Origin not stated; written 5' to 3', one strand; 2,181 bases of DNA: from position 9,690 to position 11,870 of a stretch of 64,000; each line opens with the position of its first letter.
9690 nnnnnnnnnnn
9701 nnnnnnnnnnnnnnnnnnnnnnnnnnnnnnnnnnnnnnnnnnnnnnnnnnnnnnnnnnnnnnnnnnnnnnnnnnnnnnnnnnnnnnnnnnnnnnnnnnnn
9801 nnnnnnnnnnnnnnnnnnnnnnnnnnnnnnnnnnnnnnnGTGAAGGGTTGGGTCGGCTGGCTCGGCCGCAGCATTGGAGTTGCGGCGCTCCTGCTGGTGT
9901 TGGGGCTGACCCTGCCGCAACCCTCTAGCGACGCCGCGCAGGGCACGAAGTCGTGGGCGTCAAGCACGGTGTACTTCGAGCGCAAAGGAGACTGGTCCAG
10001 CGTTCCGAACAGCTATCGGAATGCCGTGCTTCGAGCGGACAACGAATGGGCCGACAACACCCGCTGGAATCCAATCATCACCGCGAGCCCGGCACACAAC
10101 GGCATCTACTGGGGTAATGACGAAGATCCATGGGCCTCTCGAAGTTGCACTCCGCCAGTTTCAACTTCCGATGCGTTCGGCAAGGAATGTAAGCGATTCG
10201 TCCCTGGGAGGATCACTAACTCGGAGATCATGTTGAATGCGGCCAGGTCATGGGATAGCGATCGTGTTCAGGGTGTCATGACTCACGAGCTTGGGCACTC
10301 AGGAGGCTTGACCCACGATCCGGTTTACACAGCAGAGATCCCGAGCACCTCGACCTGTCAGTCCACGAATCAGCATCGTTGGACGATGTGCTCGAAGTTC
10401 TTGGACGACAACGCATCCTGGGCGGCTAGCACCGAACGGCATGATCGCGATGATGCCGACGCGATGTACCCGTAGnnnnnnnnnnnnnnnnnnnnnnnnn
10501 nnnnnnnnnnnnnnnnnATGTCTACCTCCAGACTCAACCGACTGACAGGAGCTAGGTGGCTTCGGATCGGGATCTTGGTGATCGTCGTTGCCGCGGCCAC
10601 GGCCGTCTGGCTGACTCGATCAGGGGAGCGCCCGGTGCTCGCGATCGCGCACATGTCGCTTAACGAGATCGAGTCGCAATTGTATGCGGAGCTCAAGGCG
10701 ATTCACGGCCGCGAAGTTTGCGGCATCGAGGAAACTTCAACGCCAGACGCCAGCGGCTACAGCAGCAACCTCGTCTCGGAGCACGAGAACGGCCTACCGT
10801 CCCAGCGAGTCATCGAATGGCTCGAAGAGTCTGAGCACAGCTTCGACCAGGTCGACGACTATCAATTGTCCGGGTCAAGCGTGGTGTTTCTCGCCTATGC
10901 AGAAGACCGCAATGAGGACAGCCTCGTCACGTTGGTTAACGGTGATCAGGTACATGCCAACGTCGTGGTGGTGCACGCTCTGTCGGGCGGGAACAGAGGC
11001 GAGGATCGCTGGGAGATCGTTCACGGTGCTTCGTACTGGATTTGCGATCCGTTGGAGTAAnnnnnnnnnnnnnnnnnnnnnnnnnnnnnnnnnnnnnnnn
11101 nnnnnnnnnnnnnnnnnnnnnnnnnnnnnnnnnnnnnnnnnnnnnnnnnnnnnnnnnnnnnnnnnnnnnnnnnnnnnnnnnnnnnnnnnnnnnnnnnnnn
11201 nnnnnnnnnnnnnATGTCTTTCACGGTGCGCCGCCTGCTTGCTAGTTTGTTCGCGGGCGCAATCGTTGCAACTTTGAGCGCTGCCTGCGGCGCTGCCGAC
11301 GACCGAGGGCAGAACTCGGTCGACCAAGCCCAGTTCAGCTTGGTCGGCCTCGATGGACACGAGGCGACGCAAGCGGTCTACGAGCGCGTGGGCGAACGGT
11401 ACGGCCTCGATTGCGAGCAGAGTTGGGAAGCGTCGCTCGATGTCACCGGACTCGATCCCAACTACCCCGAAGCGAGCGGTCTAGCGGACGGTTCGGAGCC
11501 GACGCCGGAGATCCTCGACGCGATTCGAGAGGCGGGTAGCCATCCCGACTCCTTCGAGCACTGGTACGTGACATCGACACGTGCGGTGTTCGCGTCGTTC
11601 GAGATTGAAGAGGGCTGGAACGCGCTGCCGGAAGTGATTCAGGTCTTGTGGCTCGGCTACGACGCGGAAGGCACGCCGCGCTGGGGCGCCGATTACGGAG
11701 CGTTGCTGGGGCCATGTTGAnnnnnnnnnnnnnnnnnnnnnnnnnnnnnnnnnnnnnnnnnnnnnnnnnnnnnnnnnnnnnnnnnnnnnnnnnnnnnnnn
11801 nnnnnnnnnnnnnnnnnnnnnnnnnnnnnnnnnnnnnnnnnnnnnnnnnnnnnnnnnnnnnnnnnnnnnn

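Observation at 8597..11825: Small accessory segment between the carboxylase gene and tRNA-Asp encoding a secreted metzincin protease and three lipoprotein/membrane proteins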

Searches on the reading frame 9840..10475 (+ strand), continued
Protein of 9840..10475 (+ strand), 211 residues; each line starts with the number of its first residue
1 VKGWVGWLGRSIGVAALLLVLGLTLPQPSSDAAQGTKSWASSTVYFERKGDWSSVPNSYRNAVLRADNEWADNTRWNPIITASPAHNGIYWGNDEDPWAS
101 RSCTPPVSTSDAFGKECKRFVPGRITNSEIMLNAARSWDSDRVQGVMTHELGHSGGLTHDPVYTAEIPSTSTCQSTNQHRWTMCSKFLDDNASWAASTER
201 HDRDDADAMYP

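Call 74: find_related_loci(query=A6, collection=metagenome_contigs, flank=6000)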
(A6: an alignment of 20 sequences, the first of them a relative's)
Query A6 (211 aa) in metagenome_contigs; peptide patterns used: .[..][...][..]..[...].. (x = any residue, [..] = any of these).
600 stretches matched a pattern (row limit reached: there are more); 19 encode a relative of the query (tblastn E <= 1e-3); 19 distinct loci.
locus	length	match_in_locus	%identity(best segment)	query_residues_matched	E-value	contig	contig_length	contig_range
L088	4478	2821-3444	24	11-210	5e-8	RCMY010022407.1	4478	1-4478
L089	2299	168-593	25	30-159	4e-7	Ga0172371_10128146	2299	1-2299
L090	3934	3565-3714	42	123-167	1e-6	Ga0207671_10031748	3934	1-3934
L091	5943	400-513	50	125-159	2e-6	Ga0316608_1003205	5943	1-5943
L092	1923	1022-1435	30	52-175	3e-6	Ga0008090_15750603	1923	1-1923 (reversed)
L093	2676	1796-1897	53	143-175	5e-6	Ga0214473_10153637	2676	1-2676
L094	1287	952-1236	29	104-196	6e-6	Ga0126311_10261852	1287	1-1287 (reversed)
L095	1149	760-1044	29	104-196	5e-6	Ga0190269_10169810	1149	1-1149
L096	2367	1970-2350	33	50-167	7e-6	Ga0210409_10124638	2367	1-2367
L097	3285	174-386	32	121-179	7e-6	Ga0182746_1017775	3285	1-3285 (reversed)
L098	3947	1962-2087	48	125-162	1e-5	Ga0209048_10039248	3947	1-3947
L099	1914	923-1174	29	115-196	1e-5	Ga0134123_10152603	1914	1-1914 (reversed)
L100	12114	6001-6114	47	143-178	9e-6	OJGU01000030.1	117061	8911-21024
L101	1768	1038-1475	27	61-210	9e-6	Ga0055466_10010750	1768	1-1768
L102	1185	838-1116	31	87-173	7e-6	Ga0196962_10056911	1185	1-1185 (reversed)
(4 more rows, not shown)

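Call 83: find_encoding_contigs(protein=P0004, flank=6000, max_places=2)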
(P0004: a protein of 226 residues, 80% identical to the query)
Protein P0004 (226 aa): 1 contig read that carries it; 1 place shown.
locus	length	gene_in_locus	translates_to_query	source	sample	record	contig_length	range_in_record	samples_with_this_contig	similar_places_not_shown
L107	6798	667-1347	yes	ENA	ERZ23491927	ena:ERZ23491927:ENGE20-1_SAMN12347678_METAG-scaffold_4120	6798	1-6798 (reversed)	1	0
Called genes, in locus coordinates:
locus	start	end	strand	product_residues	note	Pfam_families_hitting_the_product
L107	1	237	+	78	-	?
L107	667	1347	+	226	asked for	-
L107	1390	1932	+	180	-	-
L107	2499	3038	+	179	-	PF12728:HTH_17 (faint)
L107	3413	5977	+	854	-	PF07669:Eco57I, PF17728:BsuBI_PstI_RE_N, PF06616:BsuBI_PstI_RE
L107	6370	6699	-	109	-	-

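Call 84: find_encoding_contigs(protein=P0008, flank=6000, max_places=2)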
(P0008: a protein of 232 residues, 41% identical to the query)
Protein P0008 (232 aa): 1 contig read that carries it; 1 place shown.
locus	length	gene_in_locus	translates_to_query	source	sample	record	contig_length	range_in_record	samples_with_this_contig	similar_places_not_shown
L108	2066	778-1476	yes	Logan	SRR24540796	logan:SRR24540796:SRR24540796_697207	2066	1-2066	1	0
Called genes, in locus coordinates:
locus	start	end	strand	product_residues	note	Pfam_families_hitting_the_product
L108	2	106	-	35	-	?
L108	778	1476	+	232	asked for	-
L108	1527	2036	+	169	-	-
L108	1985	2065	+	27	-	?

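Call 85: find_encoding_contigs(protein=P0003, flank=6000, max_places=2)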
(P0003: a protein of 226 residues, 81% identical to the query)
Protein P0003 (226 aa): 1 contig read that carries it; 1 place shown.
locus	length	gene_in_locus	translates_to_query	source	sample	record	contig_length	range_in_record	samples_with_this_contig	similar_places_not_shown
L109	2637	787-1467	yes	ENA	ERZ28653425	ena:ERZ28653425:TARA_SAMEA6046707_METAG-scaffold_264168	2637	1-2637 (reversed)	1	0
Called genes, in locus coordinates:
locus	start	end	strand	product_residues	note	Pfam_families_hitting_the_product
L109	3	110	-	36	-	?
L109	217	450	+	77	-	-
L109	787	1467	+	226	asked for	-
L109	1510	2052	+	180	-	-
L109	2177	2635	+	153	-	?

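Call 89: fold_search(model_id=the predicted structure, library=pdb)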
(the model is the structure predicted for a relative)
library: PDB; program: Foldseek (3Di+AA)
matches with E <= 10: 635; with E <= 0.001: 0
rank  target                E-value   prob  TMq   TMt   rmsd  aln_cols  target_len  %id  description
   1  2qpv_A                9.0e-02  0.12  0.15  0.18  12.5       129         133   11  Crystal structure of uncharacterized protein Atu1531 (released 2007-08-07)
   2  8bnv                  9.0e-02  0.11  0.18  0.11  13.9       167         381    8  Crystal structure of Pif1 from Deferribacter desulfuricans in apo from (released 2023-03-08)
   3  3kaz_A                1.4e-01  0.18  0.22  0.23  13.2       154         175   14  Crystal structure of abscisic acid receptor PYL2 (released 2009-12-08)
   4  7mwn_A                1.5e-01  0.18  0.24  0.24  13.2       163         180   14  An engineered PYL2-based WIN 55,212-2 synthetic cannabinoid sensor with a stabilized HAB1 variant (released 2022-06-01)
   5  8bnx_B                1.5e-01  0.09  0.17  0.09  13.2       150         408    7  Crystal structure of Pif1 from Deferribacter desulfuricans in complex with AMPPNP (released 2023-03-08)
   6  3ns2_B                1.9e-01  0.18  0.24  0.24  13.8       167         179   14  High-resolution structure of pyrabactin-bound PYL2 (released 2010-07-21)
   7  3kdi                  1.9e-01  0.15  0.23  0.23  13.5       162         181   12  Structure of (+)-ABA bound PYL2 (released 2009-11-10)
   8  8bns_A                2.0e-01  0.10  0.19  0.10  13.2       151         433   10  Crystal structure of Pif1 from Sulfurihydrogenibium sp in complex with ADP (released 2023-03-22)
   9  5jnn                  2.2e-01  0.16  0.23  0.24  13.2       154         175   11  Crystal structure of abscisic acid receptor PYL2 in complex with Phaseic acid. (released 2016-08-17)
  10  3uqh_B                2.4e-01  0.12  0.22  0.24  11.3       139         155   12  Crystal structure of aba receptor pyl10 (apo) (released 2011-12-14)
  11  3wg8                  2.4e-01  0.12  0.22  0.23  13.2       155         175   11  Crystal structure of the abscisic acid receptor PYR1 in complex with an antagonist AS6 (released 2014-05-07)
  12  4la7_A                2.5e-01  0.14  0.23  0.24  13.2       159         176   14  X-ray crystal structure of the PYL2-quinabactin-Hab1 ternary complex (released 2013-08-07)
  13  2o6p_A                2.7e-01  0.02  0.10  0.13  15.6       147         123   10  Crystal Structure of the heme-IsdC complex (released 2007-02-06)
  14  7qb6_A                2.8e-01  0.21  0.26  0.28   7.1       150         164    9  Crystal Structure of Medicago truncatula Nodulin 13 (MtN13) in complex with 3-carboxybenzophenone (released 2022-10-26)
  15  3qn1_A                2.8e-01  0.13  0.23  0.24  13.2       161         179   14  Crystal structure of the PYR1 Abscisic Acid receptor in complex with the HAB1 type 2C phosphatase catalytic domain (released 2011-03-16)
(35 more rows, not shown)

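Call 90: search_solved_structures(query=A6, max_evalue=0.01)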
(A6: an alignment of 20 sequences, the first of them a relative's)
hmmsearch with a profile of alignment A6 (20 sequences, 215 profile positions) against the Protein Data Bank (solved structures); distinct sequences matched with E-value up to 0.01: 29.
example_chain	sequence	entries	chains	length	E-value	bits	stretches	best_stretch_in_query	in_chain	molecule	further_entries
1hv5_A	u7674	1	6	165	0.00015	24.7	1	60-172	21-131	STROMELYSIN 3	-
1q3a_A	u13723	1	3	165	0.00053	22.9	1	140-172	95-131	Stromelysin-2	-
3v96_B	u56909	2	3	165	0.00055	22.9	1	140-172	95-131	Stromelysin-2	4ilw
9csx_A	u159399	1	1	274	0.0013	21.6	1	140-172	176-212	Stromelysin-2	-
1rm8_A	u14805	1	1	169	0.0017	21.3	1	140-171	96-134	Matrix metalloproteinase-16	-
1hfs_A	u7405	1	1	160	0.0036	20.2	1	138-172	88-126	STROMELYSIN-1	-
2jnp_A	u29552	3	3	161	0.0037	20.2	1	138-172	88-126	Matrix metalloproteinase-3 | Stromelysin-1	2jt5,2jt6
3shi_A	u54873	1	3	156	0.0039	20.1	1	140-172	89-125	Interstitial collagenase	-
1usn_A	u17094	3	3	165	0.0039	20.1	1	138-172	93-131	STROMELYSIN-1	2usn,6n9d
1qic_A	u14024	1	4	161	0.004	20.1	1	138-172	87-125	PROTEIN (STROMELYSIN-1)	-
1qia_A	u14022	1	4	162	0.004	20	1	138-172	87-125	STROMELYSIN-1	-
1b8y_A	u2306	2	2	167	0.004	20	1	138-172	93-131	PROTEIN (STROMELYSIN-1) | Stromelysin-1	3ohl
966c_A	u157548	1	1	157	0.004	20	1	140-172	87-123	MMP-1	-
1caq_A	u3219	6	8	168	0.0041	20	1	138-172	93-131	PROTEIN (STROMELYSIN-1) | STROMELYSIN-1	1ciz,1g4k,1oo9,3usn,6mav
1cge_A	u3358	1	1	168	0.0041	20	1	140-172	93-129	FIBROBLAST COLLAGENASE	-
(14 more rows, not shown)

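Call 93: search_solved_structures(query=A4, max_evalue=1)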
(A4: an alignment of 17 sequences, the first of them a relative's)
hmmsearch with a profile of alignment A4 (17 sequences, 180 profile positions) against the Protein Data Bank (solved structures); distinct sequences matched with E-value up to 1: 1.
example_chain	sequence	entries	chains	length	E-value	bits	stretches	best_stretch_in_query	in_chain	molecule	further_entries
7tgh_AM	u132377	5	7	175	0.43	13.2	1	43-78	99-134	NDUA13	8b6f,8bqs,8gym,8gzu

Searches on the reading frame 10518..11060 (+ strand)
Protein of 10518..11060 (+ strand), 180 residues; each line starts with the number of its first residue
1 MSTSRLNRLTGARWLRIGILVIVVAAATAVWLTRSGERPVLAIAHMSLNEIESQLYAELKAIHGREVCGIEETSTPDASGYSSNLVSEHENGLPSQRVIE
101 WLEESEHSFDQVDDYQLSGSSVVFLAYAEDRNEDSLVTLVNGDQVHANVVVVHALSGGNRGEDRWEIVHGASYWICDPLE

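Call 4: search_protein_families(library=pfam, proteins=[window:10518-11060:+], max_evalue=0.1)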
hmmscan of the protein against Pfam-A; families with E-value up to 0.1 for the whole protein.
window:10518-11060:+ (180 aa): 0 families

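Call 5: search_protein_families(library=ncbifam, proteins=[window:10518-11060:+], max_evalue=0.1)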
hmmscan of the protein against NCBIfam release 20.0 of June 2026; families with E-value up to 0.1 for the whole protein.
window:10518-11060:+ (180 aa): 0 families

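Call 33: find_homologous_proteins(query=window:10518-11060:+)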
Query window:10518-11060:+ (180 aa): 21 proteins with E <= 0.001 among 146 candidates.
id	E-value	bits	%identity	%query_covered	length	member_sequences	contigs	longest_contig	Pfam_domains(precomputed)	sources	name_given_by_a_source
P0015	1.3e-113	394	100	100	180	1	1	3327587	-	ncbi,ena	-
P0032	1.3e-93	329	85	100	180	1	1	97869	-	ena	-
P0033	4.3e-91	321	83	100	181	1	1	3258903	-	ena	-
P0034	4.3e-90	318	83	100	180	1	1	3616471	-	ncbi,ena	-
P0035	1.5e-89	316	82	100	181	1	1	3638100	-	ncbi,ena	-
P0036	1.6e-89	316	81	100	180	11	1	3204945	-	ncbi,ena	-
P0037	1.3e-88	313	79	100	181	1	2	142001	-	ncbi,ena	-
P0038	2.3e-88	312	80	100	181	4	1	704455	-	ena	-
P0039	2.1e-86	306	79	100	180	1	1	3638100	-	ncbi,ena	-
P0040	2.2e-81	289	74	99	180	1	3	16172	-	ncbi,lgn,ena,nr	ncbi:MAG: hypothetical protein F4X77_03475 [Acidobacteriia bacterium]|nr:hypothetical protein [Terri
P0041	3.0e-79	283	72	98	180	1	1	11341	-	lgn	-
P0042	5.6e-78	278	71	100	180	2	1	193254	-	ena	-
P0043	4.1e-74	266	69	99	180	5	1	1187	-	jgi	-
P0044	5.5e-74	265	79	89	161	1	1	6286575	-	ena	-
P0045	3.2e-72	260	67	99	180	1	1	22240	-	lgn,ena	-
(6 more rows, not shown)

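Call 44: search_protein_families(library=phrogs, proteins=[window:10518-11060:+], max_evalue=0.1)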
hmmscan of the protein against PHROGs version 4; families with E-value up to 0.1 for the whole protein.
window:10518-11060:+ (180 aa): 0 families

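Call 71: search_protein_families(library=pfam, proteins=[L082:13657-15291:+], max_evalue=0.01)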
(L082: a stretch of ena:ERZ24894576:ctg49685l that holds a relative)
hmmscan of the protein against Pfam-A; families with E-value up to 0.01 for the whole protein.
L082:13657-15291:+ (544 aa): 3 families
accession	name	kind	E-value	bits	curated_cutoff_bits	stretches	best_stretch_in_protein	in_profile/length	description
PF00239.26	Resolvase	-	2.1e-33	115.9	23.3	1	10-156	1-143/145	Resolvase, N terminal domain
PF07508.19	Recombinase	-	1.5e-23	83.4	21.1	1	190-281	5-102/102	Recombinase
PF13408.12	Zn_ribbon_recom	-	1.2e-11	45.3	25.3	1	296-355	1-58/58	Recombinase zinc beta ribbon domain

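Call 97: find_encoding_contigs(protein=P0040, flank=8000, max_places=3)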
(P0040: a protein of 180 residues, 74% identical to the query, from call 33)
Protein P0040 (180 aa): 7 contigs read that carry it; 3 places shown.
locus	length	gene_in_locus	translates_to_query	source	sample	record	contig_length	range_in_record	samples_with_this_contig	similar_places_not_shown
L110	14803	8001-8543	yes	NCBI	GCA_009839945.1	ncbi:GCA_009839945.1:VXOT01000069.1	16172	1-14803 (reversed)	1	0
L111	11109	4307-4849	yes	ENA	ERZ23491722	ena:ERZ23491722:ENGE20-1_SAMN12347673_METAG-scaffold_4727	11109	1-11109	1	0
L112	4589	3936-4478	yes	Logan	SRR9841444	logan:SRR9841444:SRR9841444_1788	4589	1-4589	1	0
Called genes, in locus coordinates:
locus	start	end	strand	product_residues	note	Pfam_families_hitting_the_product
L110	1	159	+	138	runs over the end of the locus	-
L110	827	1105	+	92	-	-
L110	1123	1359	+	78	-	-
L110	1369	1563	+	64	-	-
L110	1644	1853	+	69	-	-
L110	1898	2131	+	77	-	-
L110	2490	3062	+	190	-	-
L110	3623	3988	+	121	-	-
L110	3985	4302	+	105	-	-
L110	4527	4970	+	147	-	-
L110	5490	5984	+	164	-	-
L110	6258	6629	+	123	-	-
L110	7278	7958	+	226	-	-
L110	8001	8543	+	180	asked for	-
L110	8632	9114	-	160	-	PF01695:IstB_IS21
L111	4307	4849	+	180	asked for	-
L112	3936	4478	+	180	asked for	-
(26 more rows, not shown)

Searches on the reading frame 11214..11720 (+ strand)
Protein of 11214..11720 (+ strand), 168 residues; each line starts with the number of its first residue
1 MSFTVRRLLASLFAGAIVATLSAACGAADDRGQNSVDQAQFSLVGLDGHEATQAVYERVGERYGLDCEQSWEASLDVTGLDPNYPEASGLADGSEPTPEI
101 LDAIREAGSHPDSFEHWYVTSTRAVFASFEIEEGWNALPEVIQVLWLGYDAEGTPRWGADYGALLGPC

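Call 4: search_protein_families(library=pfam, proteins=[window:11214-11720:+], max_evalue=0.1)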
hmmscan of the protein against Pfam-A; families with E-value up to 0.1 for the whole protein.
window:11214-11720:+ (168 aa): 0 families

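Call 5: search_protein_families(library=ncbifam, proteins=[window:11214-11720:+], max_evalue=0.1)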
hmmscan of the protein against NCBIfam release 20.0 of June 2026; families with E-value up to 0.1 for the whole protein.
window:11214-11720:+ (168 aa): 0 families

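Call 44: search_protein_families(library=phrogs, proteins=[window:11214-11720:+], max_evalue=0.1)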
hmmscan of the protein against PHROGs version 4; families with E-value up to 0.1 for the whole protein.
window:11214-11720:+ (168 aa): 0 families

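Call 71: search_protein_families(library=pfam, proteins=[L082:13657-15291:+], max_evalue=0.01)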
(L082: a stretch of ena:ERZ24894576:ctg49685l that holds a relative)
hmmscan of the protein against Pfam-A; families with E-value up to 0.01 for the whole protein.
L082:13657-15291:+ (544 aa): 3 families
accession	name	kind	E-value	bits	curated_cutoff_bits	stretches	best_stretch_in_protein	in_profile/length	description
PF00239.26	Resolvase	-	2.1e-33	115.9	23.3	1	10-156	1-143/145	Resolvase, N terminal domain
PF07508.19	Recombinase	-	1.5e-23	83.4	21.1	1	190-281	5-102/102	Recombinase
PF13408.12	Zn_ribbon_recom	-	1.2e-11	45.3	25.3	1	296-355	1-58/58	Recombinase zinc beta ribbon domain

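Call 92: search_solved_structures(query=A7, max_evalue=1)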
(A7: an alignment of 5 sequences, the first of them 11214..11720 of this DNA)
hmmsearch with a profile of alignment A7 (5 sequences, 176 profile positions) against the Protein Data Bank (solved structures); distinct sequences matched with E-value up to 1: 0.
